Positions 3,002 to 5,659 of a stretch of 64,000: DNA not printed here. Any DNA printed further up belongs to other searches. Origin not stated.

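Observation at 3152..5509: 785-aa fusion of an adenylate-kinase-like NMP kinase, an unknown ~400-aa core and a C-terminal HD phosphohydrolase.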

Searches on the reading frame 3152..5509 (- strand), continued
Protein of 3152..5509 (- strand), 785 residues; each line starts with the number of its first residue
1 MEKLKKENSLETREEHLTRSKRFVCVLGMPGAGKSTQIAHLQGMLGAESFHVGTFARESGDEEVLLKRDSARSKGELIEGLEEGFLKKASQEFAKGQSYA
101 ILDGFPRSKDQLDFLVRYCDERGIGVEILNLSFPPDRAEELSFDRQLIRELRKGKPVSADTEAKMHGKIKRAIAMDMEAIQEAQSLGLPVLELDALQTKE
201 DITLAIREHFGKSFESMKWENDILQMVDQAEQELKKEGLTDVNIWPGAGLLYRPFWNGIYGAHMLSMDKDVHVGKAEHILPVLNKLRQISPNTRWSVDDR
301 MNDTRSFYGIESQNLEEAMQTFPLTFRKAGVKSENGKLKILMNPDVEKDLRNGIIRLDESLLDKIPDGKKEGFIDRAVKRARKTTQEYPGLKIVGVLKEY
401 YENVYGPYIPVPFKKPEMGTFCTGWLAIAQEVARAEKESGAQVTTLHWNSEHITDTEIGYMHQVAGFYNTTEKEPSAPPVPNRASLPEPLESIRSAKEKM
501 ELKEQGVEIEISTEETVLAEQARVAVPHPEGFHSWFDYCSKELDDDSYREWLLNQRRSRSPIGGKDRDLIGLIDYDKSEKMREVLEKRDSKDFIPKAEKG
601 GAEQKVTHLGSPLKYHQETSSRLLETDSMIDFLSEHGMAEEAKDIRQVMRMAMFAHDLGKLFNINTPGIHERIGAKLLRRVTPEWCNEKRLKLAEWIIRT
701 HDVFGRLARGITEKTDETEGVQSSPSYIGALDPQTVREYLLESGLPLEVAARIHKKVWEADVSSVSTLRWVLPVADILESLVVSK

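Call 19: find_homologous_proteins(query=A2, max_evalue=0.00001)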
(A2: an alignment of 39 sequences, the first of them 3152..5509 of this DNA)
Query A2 (39 sequences) (785 aa, profile of the alignment): 14 proteins with E <= 0.00001 among 8000 candidates.
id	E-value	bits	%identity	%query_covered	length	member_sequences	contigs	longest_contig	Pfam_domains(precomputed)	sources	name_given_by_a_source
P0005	0.0e+0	1048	42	97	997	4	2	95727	PF00406.30,PF13302.14,PF13207.13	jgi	jgi:RimJ/RimL family protein N-acetyltransferase/adenylate kinase family enzyme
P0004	0.0e+0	1036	41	97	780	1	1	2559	PF13207.13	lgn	-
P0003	6.4e-296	1002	41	97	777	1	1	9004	PF00406.30,PF13207.13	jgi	-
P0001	1.7e-276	937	100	100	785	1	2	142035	PF00406.30,PF13207.13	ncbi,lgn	-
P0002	1.8e-274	931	85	100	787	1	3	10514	PF00406.30,PF13207.13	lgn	-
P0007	7.2e-210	717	44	66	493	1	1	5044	-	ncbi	-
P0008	5.7e-168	578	30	78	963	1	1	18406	-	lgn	-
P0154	3.1e-14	70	31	13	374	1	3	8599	PF00406.30,PF01121.27,PF02223.24,PF00005.34,PF13521.13,PF13671.13,PF13207.13,PF13401.13,PF13238.13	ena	-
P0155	3.5e-14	70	31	13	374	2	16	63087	PF00406.30,PF01121.27,PF02223.24,PF00005.34,PF13521.13,PF13671.13,PF13207.13,PF13401.13,PF13238.13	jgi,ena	-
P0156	3.3e-12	63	30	11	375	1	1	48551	PF00406.30,PF02223.24,PF13671.13,PF13207.13,PF13238.13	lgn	-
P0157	6.2e-11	59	32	12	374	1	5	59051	PF00406.30,PF02223.24,PF13521.13,PF13671.13,PF13207.13,PF13401.13,PF13238.13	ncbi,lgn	-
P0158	2.1e-10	57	32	11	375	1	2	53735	PF00406.30,PF02223.24,PF13671.13,PF13207.13,PF13401.13,PF13238.13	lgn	-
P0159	2.2e-6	44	30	13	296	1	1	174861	PF00406.30,PF13671.13,PF13207.13,PF13238.13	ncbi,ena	-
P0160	7.0e-6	42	28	17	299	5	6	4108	PF17213.10,PF00406.30,PF13671.13,PF13207.13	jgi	jgi:adenylate kinase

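Call 22: find_encoding_contigs(protein=P0001, flank=10000, max_places=3)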
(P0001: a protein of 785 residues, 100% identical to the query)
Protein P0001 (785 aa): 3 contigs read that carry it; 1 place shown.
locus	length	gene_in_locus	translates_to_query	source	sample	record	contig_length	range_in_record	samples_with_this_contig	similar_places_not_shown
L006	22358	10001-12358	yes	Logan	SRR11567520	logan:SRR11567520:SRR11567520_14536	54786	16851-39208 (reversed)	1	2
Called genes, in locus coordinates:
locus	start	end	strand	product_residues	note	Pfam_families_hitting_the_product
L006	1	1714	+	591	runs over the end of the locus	PF01368:DHH, PF02272:DHHA1, PF17768:RecJ_OB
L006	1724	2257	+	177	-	PF00075:RNase_H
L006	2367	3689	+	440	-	PF03772:Competence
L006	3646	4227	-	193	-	PF02777:Sod_Fe_C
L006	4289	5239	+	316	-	PF00753:Lactamase_B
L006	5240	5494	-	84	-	PF00830:Ribosomal_L28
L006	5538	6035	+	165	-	PF02163:Peptidase_M50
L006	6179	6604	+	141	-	PF00164:Ribosom_S12_S23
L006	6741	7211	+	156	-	PF00177:Ribosomal_S7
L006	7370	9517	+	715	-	PF00009:GTP_EFTU, PF03144:GTP_EFTU_D2, PF22042:EF-G_D2, PF14492:EFG_III, PF16658:RF3_C (weak), PF03764:EFG_IV, PF00679:EFG_C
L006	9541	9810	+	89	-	PF01649:Ribosomal_S20p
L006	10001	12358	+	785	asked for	PF00406:ADK (faint), PF13207:AAA_17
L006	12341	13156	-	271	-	-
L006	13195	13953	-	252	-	PF01978:TrmB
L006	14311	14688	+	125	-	PF27247:MJ1673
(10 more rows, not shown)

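Call 29: search_protein_families(library=pfam, proteins=[P0011, P0018, P0020, P0016, P0084, P0088, P0097, P0055, P0044, P0022], max_evalue=0.01)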
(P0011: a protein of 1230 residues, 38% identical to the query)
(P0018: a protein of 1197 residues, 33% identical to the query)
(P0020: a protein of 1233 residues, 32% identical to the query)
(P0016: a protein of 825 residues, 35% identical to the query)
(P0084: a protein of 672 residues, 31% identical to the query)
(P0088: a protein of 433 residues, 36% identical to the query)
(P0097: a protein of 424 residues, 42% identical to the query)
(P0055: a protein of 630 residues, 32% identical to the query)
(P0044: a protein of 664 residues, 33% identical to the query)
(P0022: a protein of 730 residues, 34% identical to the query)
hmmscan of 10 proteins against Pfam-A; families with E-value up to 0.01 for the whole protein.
P0011 (1230 aa): 5 families
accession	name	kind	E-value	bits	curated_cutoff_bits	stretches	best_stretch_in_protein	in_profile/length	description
PF13207.12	AAA_17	-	1.5e-08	35.5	27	1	53-142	2-95/136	AAA domain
PF06042.17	NTP_transf_6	-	2.2e-07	31.3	25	1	260-384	10-140/159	Nucleotidyltransferase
PF13671.12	AAA_33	-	9.6e-07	29.6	27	1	49-189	2-141/143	AAA domain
PF00406.28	ADK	-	1.1e-06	29.3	26.8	1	52-150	2-106/151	Adenylate kinase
PF01966.28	HD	-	0.0083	16.8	22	0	636-692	24-90/116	HD domain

P0018 (1197 aa): 3 families
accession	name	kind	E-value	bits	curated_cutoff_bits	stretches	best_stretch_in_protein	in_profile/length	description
PF13207.12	AAA_17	-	9e-05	23.2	27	1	450-540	2-97/136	AAA domain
PF13671.12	AAA_33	-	0.0012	19.7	27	1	446-553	2-109/143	AAA domain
PF13604.12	AAA_30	-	0.0084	16.3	27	0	444-502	19-77/191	AAA domain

P0020 (1233 aa): 5 families
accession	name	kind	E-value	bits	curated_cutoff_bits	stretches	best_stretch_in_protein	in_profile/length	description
PF13207.12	AAA_17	-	2.2e-05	25.2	27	1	491-581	2-90/136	AAA domain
PF13238.12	AAA_18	-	0.00011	23.1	29.4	1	490-574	4-84/128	AAA domain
PF13401.12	AAA_22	-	0.0026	18.5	27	0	483-545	4-60/130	AAA domain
PF01443.25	Viral_helicase1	-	0.0032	17.7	21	0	489-558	3-69/228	Viral superfamily 1 RNA helicase core domain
PF24883.2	NPHP3_N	-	0.0087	16.7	24.8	0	473-565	11-98/164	Nephrocystin 3, N-terminal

P0016 (825 aa): 2 families
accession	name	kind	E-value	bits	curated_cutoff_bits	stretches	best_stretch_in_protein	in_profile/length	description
PF13207.12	AAA_17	-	4e-07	30.8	27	1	57-152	1-102/136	AAA domain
PF00406.28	ADK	-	8e-06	26.5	26.8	1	56-153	1-106/151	Adenylate kinase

P0084 (672 aa): 7 families
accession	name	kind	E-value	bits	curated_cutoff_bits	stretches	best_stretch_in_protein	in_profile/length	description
PF13191.12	AAA_16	-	0.00027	21.9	32.6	1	441-544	13-104/167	AAA ATPase domain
PF13671.12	AAA_33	-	0.00066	20.4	27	1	456-515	2-55/143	AAA domain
PF00406.28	ADK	-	0.0025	18.4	26.8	0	459-615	2-139/151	Adenylate kinase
PF13207.12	AAA_17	-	0.0027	18.5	27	1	459-580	1-113/136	AAA domain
PF13521.12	AAA_28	-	0.0034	18.1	27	0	456-478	2-23/164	AAA domain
PF01966.28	HD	-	0.0044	17.7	22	1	295-366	6-85/116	HD domain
PF13401.12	AAA_22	-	0.0075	17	27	0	454-484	6-38/130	AAA domain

P0088 (433 aa): 1 family
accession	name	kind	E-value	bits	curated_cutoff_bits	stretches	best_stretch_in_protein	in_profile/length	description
PF01966.28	HD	-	6e-06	27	22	1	295-359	20-85/116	HD domain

P0097 (424 aa): 0 families

P0055 (630 aa): 3 families
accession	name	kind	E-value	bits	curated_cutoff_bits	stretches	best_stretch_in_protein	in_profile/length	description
PF13238.12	AAA_18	-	5.1e-05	24.2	29.4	1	15-99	1-89/128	AAA domain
PF13671.12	AAA_33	-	0.00034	21.4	27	1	14-96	1-85/143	AAA domain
PF06042.17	NTP_transf_6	-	0.00039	20.7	25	1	248-333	50-134/159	Nucleotidyltransferase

P0044 (664 aa): 2 families
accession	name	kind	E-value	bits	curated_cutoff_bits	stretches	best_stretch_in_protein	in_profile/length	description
PF06042.17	NTP_transf_6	-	1.6e-05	25.2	25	1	243-384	6-156/159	Nucleotidyltransferase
PF13671.12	AAA_33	-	8.4e-05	23.3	27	1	46-183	1-138/143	AAA domain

P0022 (730 aa): 1 family
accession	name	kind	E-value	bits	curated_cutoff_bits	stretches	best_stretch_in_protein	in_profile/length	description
PF13207.12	AAA_17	-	0.00055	20.7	27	1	25-125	2-109/136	AAA domain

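Call 33: predict_structure(alignment_id=A2)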
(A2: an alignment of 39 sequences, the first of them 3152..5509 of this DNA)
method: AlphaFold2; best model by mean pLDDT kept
length: 785 residues; sequences in the alignment: 39
mean_pLDDT: 91.4   pTM: 0.88
mean pLDDT of the five models: 91.4, 89.9, 89.4, 89.3, 88.6
residues with pLDDT >= 90: 604; 70-90: 140; 50-70: 29; < 50: 12
segments of 3 or more residues with pLDDT < 50: 416-419, 593-598
pLDDT, mean of each block of 10 residues (from residue 1): 64 89 96 93 92 91 88 85 95 90 96 97 97 94 93 87 92 93 95 94 93 92 97 97 96 94 94 97 98 96 92 95 93 93 92 93 90 92 92 95 91 55 80 84 74 96 97 94 96 97 95 96 93 97 98 92 92 80 73 46 79 92 97 96 98 95 88 93 95 98 97 91 93 97 98 98 96 98 91
secondary structure, 60 per line:
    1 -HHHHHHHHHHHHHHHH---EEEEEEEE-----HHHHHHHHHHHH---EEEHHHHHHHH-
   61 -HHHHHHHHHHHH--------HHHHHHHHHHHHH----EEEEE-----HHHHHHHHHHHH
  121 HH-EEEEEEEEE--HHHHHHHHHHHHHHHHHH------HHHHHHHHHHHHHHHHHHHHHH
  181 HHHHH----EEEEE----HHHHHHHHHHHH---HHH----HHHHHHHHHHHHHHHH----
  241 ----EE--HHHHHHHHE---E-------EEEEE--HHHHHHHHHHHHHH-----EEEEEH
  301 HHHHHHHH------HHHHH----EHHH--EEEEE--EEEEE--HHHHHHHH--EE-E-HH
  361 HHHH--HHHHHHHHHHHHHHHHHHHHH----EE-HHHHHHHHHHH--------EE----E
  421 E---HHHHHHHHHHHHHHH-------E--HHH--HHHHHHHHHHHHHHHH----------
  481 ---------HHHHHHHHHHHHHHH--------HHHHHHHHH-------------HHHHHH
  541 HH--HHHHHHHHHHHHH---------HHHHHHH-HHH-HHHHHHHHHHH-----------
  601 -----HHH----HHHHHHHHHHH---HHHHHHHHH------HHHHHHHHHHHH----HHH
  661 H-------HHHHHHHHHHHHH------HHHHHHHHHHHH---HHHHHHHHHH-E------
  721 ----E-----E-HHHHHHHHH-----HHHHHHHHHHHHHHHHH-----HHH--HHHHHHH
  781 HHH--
elements in order (helices of 4 or more, strands of 3 or more residues): H2-17 E21-28 H34-45 E49-51 H52-59 H62-73 H82-94 E99-103 H109-122 E124-132 H135-152 H159-185 E190-194 H199-210 H221-236 H249-256 E269-273 H276-289 E295-299 H300-308 H315-319 E330-334 E337-341 H344-351 H359-364 H367-387 H395-405 H425-439 H455-470 H490-504 H513-521 H535-542 H545-557 H567-573 H579-589 H613-623 H627-635 H642-653 H658-661 H669-681 H688-699 H703-712 H733-741 H747-763 H774-783

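Call 44: find_encoding_contigs(protein=P0005, flank=6000, max_places=2)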
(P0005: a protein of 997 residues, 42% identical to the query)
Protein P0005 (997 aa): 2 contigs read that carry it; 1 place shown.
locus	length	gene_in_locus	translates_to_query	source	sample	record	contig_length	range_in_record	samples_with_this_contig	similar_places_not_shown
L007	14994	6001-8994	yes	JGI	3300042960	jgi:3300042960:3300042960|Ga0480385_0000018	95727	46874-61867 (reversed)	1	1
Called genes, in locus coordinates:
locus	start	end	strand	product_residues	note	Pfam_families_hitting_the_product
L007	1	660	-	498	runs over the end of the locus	-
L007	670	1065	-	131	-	-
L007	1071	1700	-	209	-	-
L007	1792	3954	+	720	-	-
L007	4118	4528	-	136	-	PF16320:Ribosomal_L12_N, PF00542:Ribosomal_L12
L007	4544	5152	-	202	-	PF00466:Ribosomal_L10, PF27436:RL10_C (faint)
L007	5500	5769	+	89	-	-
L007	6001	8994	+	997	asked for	PF00406:ADK (weak), PF13207:AAA_17 (weak), PF13302:Acetyltransf_3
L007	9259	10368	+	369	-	PF00814:TsaD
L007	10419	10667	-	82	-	-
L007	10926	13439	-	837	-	PF01588:tRNA_bind, PF03483:B3_4, PF03484:B5, PF17759:tRNA_synthFbeta, PF03147:FDX-ACB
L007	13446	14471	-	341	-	PF02912:Phe_tRNA-synt_N, PF01409:tRNA-synt_2d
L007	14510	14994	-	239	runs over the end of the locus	-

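Call 45: find_encoding_contigs(protein=P0006, flank=6000, max_places=2)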
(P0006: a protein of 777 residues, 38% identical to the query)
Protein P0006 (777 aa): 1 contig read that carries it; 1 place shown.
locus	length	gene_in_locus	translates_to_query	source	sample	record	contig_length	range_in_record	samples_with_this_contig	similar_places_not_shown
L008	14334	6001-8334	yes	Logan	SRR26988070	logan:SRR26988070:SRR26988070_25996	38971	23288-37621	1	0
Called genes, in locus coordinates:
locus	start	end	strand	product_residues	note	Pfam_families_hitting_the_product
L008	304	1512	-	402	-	PF10017:Methyltransf_33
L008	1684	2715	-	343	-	PF00579:tRNA-synt_1b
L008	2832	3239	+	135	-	-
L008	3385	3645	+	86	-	-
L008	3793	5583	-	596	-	PF01336:tRNA_anti-codon, PF00152:tRNA-synt_2, PF02938:GAD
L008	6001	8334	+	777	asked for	PF00406:ADK, PF13207:AAA_17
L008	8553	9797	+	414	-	PF05496:RuvB_N, PF05673:DUF815, PF14532:Sigma54_activ_2 (weak), PF00004:AAA, PF07728:AAA_5 (weak), PF13173:AAA_14, PF16193:AAA_assoc_2, PF12002:MgsA_C, +2 more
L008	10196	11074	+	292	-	PF02016:Peptidase_S66, PF17676:Peptidase_S66C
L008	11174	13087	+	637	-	-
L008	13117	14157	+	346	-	PF06032:S-Me-THD_N, PF20906:S-Me-THD_C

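Call 46: find_encoding_contigs(protein=P0008, flank=6000, max_places=2)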
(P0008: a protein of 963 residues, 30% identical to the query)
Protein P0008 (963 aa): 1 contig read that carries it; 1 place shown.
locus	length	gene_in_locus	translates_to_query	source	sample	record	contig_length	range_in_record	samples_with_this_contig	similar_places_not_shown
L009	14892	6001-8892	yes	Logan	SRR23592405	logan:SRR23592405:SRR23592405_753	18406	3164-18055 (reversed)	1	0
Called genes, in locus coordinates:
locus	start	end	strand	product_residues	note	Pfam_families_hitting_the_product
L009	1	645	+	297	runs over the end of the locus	PF13292:DXP_synthase_N, PF00456:Transketolase_N, PF00676:E1_dh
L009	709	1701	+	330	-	PF02779:Transket_pyr, PF02780:Transketolase_C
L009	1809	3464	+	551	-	PF01565:FAD_binding_4, PF02913:FAD-oxidase_C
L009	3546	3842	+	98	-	-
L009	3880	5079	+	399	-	PF02441:Flavoprotein, PF04127:DFP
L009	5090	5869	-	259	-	PF02668:TauD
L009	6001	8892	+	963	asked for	-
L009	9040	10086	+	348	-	PF00274:Glycolytic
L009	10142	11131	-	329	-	PF00294:PfkB, PF08543:Phos_pyr_kin (weak)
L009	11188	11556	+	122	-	-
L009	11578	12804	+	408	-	PF00704:Glyco_hydro_18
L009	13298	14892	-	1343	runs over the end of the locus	PF00270:DEAD (weak)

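Call 51: list_cluster_members(proteins=[P0001, P0007, P0005])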
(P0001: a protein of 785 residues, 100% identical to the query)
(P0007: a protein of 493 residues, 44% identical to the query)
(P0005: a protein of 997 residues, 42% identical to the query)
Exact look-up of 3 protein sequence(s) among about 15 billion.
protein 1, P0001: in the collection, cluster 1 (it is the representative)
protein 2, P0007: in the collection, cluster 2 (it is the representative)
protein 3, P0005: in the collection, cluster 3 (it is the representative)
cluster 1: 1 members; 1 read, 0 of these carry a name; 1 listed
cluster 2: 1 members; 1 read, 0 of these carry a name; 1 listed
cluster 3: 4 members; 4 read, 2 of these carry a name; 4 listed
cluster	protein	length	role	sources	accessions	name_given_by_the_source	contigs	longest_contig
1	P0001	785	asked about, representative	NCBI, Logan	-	-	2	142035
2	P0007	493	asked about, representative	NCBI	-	-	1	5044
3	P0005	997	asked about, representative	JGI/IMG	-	RimJ/RimL family protein N-acetyltransferase/adenylate kinase family enzyme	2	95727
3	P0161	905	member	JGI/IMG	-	RimJ/RimL family protein N-acetyltransferase/adenylate kinase family enzyme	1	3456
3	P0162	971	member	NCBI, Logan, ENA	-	-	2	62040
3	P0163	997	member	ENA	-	-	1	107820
